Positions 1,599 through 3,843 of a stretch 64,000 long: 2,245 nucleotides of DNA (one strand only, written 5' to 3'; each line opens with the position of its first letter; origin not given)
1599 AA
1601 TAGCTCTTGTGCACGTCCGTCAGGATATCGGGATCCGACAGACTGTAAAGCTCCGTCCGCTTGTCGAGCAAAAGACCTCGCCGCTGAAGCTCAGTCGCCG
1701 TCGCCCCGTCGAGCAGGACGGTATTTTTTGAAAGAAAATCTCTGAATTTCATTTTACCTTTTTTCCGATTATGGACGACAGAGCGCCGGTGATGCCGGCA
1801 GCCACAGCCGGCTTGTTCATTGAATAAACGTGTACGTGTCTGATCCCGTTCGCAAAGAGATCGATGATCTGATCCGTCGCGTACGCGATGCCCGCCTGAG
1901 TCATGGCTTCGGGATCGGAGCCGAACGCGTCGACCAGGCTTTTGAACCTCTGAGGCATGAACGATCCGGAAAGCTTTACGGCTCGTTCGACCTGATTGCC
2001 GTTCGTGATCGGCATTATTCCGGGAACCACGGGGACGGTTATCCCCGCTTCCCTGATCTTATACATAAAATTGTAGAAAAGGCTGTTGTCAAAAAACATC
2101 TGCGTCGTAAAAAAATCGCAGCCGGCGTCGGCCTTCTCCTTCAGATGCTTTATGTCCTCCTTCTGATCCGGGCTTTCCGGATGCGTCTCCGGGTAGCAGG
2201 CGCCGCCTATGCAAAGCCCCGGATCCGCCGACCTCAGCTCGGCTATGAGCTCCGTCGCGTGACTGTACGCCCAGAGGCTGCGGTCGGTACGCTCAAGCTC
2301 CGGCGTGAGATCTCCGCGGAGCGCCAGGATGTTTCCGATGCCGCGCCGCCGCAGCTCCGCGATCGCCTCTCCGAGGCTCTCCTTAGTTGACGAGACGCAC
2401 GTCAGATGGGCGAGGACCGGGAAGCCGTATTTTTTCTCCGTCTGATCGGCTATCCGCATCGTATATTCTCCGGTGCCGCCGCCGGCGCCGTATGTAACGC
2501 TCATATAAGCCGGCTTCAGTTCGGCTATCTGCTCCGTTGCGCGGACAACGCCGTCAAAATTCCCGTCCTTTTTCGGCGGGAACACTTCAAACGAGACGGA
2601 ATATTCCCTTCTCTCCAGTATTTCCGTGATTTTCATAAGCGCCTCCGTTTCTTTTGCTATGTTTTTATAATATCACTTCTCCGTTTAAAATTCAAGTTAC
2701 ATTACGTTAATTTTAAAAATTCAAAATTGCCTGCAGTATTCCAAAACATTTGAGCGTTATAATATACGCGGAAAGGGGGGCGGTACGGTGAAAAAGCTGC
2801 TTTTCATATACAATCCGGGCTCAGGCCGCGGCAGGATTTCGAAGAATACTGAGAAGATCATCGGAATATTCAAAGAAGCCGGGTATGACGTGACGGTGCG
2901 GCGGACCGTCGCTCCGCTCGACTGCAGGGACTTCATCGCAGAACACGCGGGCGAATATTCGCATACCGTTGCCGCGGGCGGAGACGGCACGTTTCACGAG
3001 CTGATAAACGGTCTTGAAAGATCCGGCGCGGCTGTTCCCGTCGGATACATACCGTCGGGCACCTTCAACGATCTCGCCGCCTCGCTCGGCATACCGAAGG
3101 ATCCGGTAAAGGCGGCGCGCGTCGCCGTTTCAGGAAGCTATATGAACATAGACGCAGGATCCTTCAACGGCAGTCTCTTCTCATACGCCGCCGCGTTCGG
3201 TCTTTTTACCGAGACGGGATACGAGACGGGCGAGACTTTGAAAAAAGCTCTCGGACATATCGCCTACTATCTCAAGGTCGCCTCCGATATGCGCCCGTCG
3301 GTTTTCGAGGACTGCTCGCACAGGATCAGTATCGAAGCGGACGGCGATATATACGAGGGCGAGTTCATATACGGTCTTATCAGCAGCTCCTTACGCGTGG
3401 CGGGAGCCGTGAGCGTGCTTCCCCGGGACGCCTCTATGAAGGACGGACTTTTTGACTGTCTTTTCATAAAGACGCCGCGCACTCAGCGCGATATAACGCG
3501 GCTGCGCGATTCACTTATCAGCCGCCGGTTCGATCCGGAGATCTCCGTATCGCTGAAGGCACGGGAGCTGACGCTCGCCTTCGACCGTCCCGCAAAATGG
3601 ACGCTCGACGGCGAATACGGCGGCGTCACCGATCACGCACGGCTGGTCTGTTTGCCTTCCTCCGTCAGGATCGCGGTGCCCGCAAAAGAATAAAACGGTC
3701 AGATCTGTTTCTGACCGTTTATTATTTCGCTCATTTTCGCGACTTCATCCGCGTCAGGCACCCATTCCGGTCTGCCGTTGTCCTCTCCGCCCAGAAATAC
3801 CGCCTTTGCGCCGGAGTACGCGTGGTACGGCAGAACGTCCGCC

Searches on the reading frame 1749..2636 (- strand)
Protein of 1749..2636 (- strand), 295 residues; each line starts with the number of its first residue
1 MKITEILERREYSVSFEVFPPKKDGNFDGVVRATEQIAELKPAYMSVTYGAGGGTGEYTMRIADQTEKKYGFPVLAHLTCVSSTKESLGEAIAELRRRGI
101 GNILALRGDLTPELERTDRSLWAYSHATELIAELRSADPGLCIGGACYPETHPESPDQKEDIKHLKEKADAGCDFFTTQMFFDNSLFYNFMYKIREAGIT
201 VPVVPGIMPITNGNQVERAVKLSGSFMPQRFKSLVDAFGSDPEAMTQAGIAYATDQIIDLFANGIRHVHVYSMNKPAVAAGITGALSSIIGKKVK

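Call 80: search_protein_families(library=pfam, proteins=[window:1749-2636:-], max_evalue=0.00001)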
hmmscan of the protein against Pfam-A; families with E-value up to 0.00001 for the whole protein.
window:1749-2636:- (295 aa): 1 family
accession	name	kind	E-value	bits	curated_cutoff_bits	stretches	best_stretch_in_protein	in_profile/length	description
PF02219.23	MTHFR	-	8.9e-77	258.7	24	1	2-283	1-283/287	Methylenetetrahydrofolate reductase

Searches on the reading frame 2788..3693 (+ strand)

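Call 80: search_protein_families(library=pfam, proteins=[window:2788-3693:+], max_evalue=0.00001)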
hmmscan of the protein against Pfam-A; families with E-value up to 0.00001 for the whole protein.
window:2788-3693:+ (301 aa): 1 family
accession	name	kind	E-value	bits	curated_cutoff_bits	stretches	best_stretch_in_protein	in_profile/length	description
PF00781.29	DAGK_cat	-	5.6e-29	100.7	23.6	1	3-125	1-124/125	Diacylglycerol kinase catalytic domain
